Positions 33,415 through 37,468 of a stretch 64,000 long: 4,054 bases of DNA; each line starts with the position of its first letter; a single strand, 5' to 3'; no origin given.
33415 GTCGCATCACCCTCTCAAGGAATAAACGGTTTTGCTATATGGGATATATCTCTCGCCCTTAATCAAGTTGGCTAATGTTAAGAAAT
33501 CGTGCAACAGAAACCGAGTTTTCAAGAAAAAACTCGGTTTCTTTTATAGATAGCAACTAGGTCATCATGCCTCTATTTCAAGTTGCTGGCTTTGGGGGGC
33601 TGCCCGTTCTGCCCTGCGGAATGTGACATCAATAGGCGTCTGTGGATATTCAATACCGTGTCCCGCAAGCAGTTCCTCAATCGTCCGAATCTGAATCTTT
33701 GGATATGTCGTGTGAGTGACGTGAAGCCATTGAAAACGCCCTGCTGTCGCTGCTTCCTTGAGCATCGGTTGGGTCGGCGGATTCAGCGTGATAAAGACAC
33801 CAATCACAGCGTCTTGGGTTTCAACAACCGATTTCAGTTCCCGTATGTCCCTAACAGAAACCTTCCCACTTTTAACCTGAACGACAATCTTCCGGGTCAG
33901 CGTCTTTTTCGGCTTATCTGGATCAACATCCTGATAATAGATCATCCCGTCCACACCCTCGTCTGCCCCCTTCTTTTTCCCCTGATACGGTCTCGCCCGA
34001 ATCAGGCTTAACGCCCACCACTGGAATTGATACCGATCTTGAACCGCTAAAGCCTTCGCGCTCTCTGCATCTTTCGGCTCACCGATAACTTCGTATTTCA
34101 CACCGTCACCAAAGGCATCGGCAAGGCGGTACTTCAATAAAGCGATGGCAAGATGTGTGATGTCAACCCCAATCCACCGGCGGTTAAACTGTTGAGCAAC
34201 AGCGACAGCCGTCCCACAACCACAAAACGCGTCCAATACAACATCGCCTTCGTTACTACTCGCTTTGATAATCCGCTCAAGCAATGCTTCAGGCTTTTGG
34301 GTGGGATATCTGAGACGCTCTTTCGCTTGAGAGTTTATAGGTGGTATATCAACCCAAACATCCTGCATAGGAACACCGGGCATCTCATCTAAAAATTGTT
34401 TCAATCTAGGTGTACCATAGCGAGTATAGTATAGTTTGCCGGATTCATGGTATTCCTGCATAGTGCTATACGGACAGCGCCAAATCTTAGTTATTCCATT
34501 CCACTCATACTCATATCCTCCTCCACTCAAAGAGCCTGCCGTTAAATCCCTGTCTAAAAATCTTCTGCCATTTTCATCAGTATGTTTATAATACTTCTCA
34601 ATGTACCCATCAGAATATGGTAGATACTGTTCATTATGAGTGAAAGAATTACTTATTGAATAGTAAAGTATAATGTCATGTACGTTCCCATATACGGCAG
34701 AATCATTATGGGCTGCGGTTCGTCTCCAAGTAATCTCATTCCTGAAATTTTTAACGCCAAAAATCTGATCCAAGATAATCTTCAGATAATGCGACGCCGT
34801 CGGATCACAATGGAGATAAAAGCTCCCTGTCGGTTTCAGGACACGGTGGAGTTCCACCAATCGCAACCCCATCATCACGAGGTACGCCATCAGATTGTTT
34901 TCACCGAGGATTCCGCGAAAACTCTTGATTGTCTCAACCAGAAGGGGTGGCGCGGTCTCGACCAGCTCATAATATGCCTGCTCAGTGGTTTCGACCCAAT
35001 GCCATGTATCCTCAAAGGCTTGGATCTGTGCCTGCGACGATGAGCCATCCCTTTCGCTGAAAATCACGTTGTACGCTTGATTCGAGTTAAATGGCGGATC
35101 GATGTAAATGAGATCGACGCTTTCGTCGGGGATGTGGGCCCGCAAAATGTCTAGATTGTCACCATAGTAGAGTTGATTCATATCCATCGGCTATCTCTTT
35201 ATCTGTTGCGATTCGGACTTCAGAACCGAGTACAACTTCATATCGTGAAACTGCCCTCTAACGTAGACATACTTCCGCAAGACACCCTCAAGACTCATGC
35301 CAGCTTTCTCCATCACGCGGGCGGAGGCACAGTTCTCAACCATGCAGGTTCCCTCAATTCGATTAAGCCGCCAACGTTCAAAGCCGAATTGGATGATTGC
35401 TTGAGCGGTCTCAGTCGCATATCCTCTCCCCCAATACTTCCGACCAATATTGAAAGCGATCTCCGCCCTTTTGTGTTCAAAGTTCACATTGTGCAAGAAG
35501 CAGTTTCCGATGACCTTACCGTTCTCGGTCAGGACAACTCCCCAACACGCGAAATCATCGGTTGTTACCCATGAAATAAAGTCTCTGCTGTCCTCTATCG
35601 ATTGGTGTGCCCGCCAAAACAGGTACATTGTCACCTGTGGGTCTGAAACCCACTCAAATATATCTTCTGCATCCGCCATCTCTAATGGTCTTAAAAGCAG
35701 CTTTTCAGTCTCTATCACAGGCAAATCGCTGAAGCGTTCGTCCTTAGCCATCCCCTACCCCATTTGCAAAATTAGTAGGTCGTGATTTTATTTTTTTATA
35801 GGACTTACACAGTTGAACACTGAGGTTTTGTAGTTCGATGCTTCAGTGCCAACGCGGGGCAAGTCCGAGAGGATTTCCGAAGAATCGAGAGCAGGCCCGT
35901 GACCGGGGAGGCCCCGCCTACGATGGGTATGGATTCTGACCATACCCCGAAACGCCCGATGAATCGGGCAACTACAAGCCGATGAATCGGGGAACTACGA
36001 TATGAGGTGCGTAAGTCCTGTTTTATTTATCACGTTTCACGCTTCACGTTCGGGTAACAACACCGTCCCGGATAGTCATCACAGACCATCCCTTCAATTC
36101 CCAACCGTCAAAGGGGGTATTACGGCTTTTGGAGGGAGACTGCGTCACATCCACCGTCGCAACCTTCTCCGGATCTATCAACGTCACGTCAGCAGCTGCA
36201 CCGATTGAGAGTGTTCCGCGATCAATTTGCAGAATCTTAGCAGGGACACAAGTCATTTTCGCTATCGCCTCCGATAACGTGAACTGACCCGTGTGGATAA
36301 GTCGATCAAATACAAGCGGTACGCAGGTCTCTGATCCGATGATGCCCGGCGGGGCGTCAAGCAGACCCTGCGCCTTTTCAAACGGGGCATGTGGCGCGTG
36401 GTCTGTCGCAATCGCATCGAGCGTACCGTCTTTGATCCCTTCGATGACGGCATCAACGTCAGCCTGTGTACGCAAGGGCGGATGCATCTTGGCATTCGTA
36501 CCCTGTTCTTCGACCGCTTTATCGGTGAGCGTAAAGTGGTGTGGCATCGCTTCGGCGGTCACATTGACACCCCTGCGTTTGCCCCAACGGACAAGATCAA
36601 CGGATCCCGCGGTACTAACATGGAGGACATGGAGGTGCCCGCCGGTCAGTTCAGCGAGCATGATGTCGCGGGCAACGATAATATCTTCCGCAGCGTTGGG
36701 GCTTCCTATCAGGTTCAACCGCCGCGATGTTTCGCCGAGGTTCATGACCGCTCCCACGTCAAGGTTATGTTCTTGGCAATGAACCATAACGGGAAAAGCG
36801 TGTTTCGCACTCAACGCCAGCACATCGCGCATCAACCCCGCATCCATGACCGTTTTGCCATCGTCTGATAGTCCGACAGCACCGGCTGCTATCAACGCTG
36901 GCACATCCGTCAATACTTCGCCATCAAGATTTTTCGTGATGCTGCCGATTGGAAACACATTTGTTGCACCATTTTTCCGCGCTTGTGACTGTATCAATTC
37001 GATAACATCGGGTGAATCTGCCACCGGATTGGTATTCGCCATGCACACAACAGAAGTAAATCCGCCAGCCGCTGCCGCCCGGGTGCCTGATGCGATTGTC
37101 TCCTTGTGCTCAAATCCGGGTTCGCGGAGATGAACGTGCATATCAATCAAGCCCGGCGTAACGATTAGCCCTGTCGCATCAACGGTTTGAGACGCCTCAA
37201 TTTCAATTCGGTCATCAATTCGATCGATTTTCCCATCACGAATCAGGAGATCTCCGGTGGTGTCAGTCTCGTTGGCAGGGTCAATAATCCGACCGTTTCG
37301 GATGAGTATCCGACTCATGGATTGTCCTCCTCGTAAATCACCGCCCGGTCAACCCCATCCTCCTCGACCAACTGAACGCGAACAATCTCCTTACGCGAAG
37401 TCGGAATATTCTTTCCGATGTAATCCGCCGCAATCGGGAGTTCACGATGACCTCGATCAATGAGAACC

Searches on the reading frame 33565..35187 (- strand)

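Call 5: search_protein_families(library=pfam, proteins=[window:33565-35187:-], max_evalue=0.0001)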
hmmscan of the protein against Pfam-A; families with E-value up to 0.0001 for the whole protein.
window:33565-35187:- (540 aa): 3 families
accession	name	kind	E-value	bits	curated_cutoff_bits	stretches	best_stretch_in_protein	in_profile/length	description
PF01555.25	N6_N4_Mtase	-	2.1e-43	149.3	26.7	1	24-345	1-213/221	DNA methylase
PF04471.18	Mrr_cat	-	2.8e-09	37.6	21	1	385-481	6-99/115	Restriction endonuclease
PF22722.2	NA-iREase1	-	2.3e-08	34.4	27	1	404-507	19-105/106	NACHT-associated inactive Restriction Endonuclease 1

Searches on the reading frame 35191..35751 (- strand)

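Call 5: search_protein_families(library=pfam, proteins=[window:35191-35751:-], max_evalue=0.0001)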
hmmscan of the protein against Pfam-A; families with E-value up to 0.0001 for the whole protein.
window:35191-35751:- (186 aa): 4 families
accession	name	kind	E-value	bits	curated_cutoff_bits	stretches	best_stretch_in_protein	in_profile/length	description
PF13302.13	Acetyltransf_3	-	7.1e-34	117.9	25.4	1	18-152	2-137/138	Acetyltransferase (GNAT) domain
PF13420.13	Acetyltransf_4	-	1e-12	48.8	24.3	1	21-172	2-154/155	Acetyltransferase (GNAT) domain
PF00583.31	Acetyltransf_1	-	2.1e-11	44.6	20.7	1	47-152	13-116/116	Acetyltransferase (GNAT) family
PF13523.12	Acetyltransf_8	-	4.4e-05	23.6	27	0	105-156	90-141/145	Acetyltransferase (GNAT) domain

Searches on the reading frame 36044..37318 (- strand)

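Call 5: search_protein_families(library=pfam, proteins=[window:36044-37318:-], max_evalue=0.0001)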
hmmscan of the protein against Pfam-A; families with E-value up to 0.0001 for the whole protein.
window:36044-37318:- (424 aa): 3 families
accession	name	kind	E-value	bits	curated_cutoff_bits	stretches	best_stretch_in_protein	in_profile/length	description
PF01979.26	Amidohydro_1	-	8.3e-27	94.8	25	1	52-421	1-344/345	Amidohydrolase family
PF07969.17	Amidohydro_3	-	5.1e-16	59.6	29.7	2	281-422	356-471/472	Amidohydrolase family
PF12890.13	DHOase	-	5.1e-06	27.1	21.2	1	52-236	3-139/142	Dihydro-orotase-like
